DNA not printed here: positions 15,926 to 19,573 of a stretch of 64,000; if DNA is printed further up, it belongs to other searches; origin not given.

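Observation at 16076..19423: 1115-aa fusion of a coiled coil, a QueD/PTPS-fold domain lacking the catalytic Cys context, and a GT-C-like polytopic domain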

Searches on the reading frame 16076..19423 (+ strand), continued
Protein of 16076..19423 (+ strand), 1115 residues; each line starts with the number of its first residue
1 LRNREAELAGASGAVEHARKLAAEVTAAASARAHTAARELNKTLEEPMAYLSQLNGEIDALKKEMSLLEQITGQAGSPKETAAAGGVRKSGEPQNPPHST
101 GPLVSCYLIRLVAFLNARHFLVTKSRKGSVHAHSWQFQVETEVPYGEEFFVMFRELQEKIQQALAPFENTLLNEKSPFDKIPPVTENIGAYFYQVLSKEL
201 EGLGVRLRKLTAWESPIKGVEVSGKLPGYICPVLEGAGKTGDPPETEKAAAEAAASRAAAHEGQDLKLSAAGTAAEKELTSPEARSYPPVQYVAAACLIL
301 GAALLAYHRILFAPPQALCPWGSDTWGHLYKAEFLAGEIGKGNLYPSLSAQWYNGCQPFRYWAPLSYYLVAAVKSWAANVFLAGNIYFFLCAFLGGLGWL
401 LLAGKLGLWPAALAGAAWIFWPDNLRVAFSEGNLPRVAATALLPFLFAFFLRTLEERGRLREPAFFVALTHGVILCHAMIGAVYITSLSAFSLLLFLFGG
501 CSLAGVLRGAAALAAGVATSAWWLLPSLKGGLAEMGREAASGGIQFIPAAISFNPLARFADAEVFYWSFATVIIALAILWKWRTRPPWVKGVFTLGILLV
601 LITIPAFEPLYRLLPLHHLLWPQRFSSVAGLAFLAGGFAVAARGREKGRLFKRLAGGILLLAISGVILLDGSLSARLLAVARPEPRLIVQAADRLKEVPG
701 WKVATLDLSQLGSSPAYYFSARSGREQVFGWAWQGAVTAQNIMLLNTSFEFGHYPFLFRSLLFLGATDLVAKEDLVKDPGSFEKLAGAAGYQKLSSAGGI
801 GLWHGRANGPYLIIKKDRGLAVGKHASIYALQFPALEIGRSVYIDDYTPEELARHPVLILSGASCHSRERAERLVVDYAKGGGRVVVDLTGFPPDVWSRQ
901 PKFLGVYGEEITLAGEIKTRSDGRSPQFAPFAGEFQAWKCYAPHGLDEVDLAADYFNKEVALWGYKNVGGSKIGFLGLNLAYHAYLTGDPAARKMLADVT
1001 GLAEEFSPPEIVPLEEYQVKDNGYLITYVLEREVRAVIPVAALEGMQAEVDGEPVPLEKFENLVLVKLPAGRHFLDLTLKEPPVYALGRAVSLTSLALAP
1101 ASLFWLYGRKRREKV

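Call 34: find_encoding_contigs(protein=P0002, flank=6000, max_places=2)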
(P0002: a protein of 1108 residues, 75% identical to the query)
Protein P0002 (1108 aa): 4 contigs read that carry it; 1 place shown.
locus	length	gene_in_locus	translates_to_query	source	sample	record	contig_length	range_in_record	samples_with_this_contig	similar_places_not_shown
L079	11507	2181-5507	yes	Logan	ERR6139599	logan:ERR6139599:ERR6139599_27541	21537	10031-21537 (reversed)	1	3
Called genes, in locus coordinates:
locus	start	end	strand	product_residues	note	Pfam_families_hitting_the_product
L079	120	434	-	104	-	-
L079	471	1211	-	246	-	PF00106:adh_short, PF08659:KR, PF13561:adh_short_C2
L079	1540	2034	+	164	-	PF05103:DivIVA (weak)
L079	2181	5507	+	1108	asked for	PF01242:PTPS, PF10131:PTPS_related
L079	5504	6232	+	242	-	-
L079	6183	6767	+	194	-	PF09721:Exosortase_EpsH (weak)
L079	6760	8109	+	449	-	PF13506:Glyco_transf_21, PF00535:Glycos_transf_2, PF13641:Glyco_tranf_2_3, PF01644:Chitin_synth_1 (faint), PF03142:Chitin_synth_2, PF13632:Glyco_trans_2_3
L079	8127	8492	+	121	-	PF00892:EamA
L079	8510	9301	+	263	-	PF00535:Glycos_transf_2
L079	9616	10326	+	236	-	PF01471:PG_binding_1, PF07486:Hydrolase_2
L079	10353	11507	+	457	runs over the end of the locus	PF20769:YPEB_N, PF14620:YPEB_PepSY1-2, PF03413:PepSY (faint)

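Call 35: find_encoding_contigs(protein=P0005, flank=6000, max_places=2)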
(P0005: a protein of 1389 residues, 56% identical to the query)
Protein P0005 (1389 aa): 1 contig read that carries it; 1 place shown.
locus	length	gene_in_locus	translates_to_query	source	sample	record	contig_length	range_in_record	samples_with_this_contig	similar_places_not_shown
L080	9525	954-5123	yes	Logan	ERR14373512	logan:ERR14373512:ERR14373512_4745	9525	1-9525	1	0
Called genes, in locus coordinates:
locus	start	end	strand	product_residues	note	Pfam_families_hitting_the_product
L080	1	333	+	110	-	?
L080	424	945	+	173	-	PF05103:DivIVA (faint)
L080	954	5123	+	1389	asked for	PF01242:PTPS, PF10131:PTPS_related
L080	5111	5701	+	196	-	PF09721:Exosortase_EpsH (faint)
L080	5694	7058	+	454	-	PF13506:Glyco_transf_21, PF13641:Glyco_tranf_2_3, PF00535:Glycos_transf_2, PF01644:Chitin_synth_1, PF03142:Chitin_synth_2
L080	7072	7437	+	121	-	PF00892:EamA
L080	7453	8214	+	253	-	PF00535:Glycos_transf_2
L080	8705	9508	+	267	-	PF09586:YfhO (weak)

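Call 39: predict_structure(alignment_id=A1)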
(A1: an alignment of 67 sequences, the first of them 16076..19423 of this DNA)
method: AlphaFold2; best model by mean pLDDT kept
length: 1115 residues; sequences in the alignment: 67
mean_pLDDT: 87.0   pTM: 0.75
mean pLDDT of the five models: 87.0, 86.2, 85.6, 85.2, 85.0
residues with pLDDT >= 90: 764; 70-90: 219; 50-70: 47; < 50: 85
segments of 3 or more residues with pLDDT < 50: 1-5, 74-100, 231-275, 732-738
pLDDT, mean of each block of 10 residues (from residue 1): 51 77 85 84 78 88 84 45 28 36 77 95 78 93 77 92 96 93 93 94 94 86 77 38 42 42 36 50 83 98 97 90 88 93 91 79 89 94 97 98 95 98 95 95 98 85 95 96 97 97 94 95 89 73 88 93 92 96 95 98 95 91 96 97 72 91 96 94 92 96 89 90 86 50 86 94 95 94 96 94 96 96 95 94 96 97 96 98 97 91 97 90 78 91 96 91 95 97 94 95 92 97 96 97 93 96 95 97 93 91 80 67
secondary structure, 60 per line:
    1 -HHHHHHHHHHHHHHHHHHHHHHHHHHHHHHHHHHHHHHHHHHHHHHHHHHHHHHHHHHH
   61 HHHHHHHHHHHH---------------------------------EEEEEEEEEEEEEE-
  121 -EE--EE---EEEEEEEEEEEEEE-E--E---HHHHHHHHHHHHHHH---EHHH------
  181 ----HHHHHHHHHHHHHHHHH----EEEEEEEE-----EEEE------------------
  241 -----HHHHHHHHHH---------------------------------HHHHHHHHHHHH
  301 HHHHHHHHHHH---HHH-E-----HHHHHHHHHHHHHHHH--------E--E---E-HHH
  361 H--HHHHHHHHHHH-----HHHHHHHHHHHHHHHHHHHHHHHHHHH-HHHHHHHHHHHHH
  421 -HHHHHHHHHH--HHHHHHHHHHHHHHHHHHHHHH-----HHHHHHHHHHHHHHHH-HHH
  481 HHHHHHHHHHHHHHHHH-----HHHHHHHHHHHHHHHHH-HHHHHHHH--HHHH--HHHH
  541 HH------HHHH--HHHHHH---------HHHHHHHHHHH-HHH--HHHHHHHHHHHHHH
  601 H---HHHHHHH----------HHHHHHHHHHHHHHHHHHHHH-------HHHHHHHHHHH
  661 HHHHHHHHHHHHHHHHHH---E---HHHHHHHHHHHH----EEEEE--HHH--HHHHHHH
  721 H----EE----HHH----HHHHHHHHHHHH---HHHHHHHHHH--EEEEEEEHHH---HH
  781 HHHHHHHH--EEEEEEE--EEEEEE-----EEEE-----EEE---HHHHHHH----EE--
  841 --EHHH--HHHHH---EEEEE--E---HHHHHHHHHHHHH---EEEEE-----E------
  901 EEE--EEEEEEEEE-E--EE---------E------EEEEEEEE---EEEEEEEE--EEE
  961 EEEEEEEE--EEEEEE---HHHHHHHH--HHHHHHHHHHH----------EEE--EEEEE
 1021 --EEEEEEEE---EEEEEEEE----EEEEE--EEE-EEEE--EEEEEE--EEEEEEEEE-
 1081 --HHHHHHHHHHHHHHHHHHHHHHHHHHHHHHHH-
elements in order (helices of 4 or more, strands of 3 or more residues): H2-72 E106-119 E131-144 H153-167 H185-201 E206-213 E219-222 H246-255 H289-311 H325-340 H358-361 H364-374 H380-406 H408-420 H422-431 H434-455 H461-476 H478-497 H503-519 H521-528 H531-534 H537-542 H549-552 H555-560 H570-580 H587-601 H605-611 H622-642 H650-678 H686-697 E702-706 H714-721 H739-750 H754-763 E766-772 H779-788 E791-797 E800-805 E811-814 E820-822 H826-832 H849-853 E857-861 H868-880 E884-888 E901-903 E906-914 E937-944 E948-955 E958-968 E971-976 H980-987 H990-1000 E1011-1013 E1016-1020 E1023-1030 E1034-1041 E1046-1050 E1053-1055 E1057-1060 E1063-1068 E1071-1079 H1083-1114
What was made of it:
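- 16076..16291 (+): N-terminal long helix / coiled coil (res 1-72; probably extends upstream to 15974). Single helix over res 2-72 in the model (call 39).
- Checked: It shows one helix over res 2-72, a beta-alpha T-fold over 106-222, and disordered stretches at 74-100 and 231-275 (call 39).
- Long N-terminal helix and flexible tether (call 39). A continuous ~60-residue linker separates the domains and the model is confident on both sides (call 39).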

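Call 42: fold_search(model_id=the predicted structure, library=pdb)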
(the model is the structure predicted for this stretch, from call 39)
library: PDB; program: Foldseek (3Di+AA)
matches with E <= 10: 569; with E <= 0.001: 61
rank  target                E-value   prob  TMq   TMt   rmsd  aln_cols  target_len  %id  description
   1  6w98_A                1.2e-09  1.00  0.32  0.28  20.9       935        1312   14  Single-Particle Cryo-EM Structure of Arabinofuranosyltransferase AftD from Mycobacteria (released 2020-05-13)
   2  8age_A                3.3e-08  1.00  0.32  0.52   7.5       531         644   12  Structure of yeast oligosaccharylransferase complex with acceptor peptide bound (released 2022-12-07)
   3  7oci_F                3.6e-08  1.00  0.31  0.52   8.7       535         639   12  Cryo-EM structure of yeast Ost6p containing oligosaccharyltransferase complex (released 2022-02-16)
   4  8agb_A                7.6e-08  1.00  0.32  0.52   9.5       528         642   13  Structure of yeast oligosaccharylransferase complex with lipid-linked oligosaccharide bound (released 2022-12-07)
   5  7e9s_A                1.5e-07  1.00  0.30  0.37  20.9       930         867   10  Archaeal oligosaccharyltransferase AglB from Archaeoglobus fulgidus in complex with an inhibitory peptide and a dolich (released 2021-09-08)
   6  9n9j_I                2.3e-07  1.00  0.30  0.45  10.1       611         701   10  Structure of a GRP94 folding intermediate engaged with a CCDC134- and FKBP11-bound secretory translocon (released 2025-11-19)
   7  8pn9_A                2.4e-07  1.00  0.30  0.47   9.6       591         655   10  Structure of human oligosaccharyltransferase OST-A complex bound to NGI-1 (released 2024-05-08)
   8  8agc_A                2.4e-07  1.00  0.29  0.44  15.3       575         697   13  Structure of yeast oligosaccharylransferase complex with lipid-linked oligosaccharide and non-acceptor peptide bound (released 2022-12-07)
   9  6ezn_F                3.3e-07  1.00  0.30  0.48  11.6       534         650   12  Cryo-EM structure of the yeast oligosaccharyltransferase (OST) complex (released 2018-01-17)
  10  3wak                  3.3e-07  1.00  0.31  0.38  22.9       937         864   10  Crystal structure of the Archaeoglobus fulgidus oligosaccharyltransferase (O29867_ARCFU) in the apo form (released 2013-10-30)
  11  6wbx                  4.3e-07  1.00  0.34  0.30  20.7       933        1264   13  Single-Particle Cryo-EM Structure of Arabinofuranosyltransferase AftD from Mycobacteria, Mutant R1389S Class 1 (released 2020-05-13)
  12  8b6l_I                5.1e-07  1.00  0.30  0.47  10.0       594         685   10  Subtomogram average of the human Sec61-TRAP-OSTA-translocon (released 2022-12-07)
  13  3waj                  5.6e-07  1.00  0.29  0.40  12.8       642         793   13  Crystal structure of the Archaeoglobus fulgidus oligosaccharyltransferase (O29867_ARCFU) complex with Zn and sulfate (released 2013-10-30)
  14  6c26_A                5.8e-07  1.00  0.31  0.49  11.2       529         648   12  The Cryo-EM structure of a eukaryotic oligosaccharyl transferase complex (released 2018-01-31)
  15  6ftg_5                1.8e-06  1.00  0.28  0.45  15.3       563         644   13  Subtomogram average of OST-containing ribosome-translocon complexes from canine rough microsomal membranes (released 2018-03-21)
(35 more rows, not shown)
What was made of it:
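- On PF10131 PTPS_related (GT-C clan): Foldseek hits to AftD, STT3, AglB, ArnT, PglB (call 42).
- On QueD (TIGR03367) / PTPS: TM 0.84 to 2DJ6 and 0.81 to 4NTK (call 42)
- Checked: Foldseek matched the membrane part to GT-C enzymes (AftD, STT3, AglB, AftA, DPY19, ArnT, PglB) and the small domain to P. horikoshii PTPS (TM 0.84) and E. coli QueD (TM 0.81) (call 42).
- Confident structure model and Foldseek matches to GT-C enzymes and to PTPS/QueD (calls 39, 42).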

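Call 77: search_protein_representatives(protein=window:16076-19423:+)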
Query: 1115 residues. Proteins with E-value up to 0.001 (for the whole library): 1064; up to 1e-10: 560; up to 1e-30: 285. The best 150 are listed.
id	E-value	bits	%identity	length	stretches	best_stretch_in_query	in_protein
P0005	0.0e+00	1301.3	57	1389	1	5-1104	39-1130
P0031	1.7e-282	956.3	47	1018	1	105-1101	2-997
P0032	2.5e-282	955.8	42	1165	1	14-1109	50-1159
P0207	6.8e-280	947.7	41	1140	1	13-1113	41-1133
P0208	2.9e-263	892.6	42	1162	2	288-1114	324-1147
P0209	8.6e-260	881.2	43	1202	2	283-1111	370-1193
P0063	7.6e-257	871.4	44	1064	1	108-1092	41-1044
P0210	1.3e-250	850.7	43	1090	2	283-1099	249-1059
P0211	6.1e-248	841.9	45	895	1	274-1103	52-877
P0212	6.9e-221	752.3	37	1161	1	3-1110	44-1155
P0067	4.1e-208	710.0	49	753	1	82-813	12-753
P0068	1.9e-197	674.7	41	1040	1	106-1100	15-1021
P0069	3.2e-194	664.0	44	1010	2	270-840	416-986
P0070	2.7e-190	651.0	39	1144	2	271-1111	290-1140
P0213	7.7e-190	649.5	40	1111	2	292-1096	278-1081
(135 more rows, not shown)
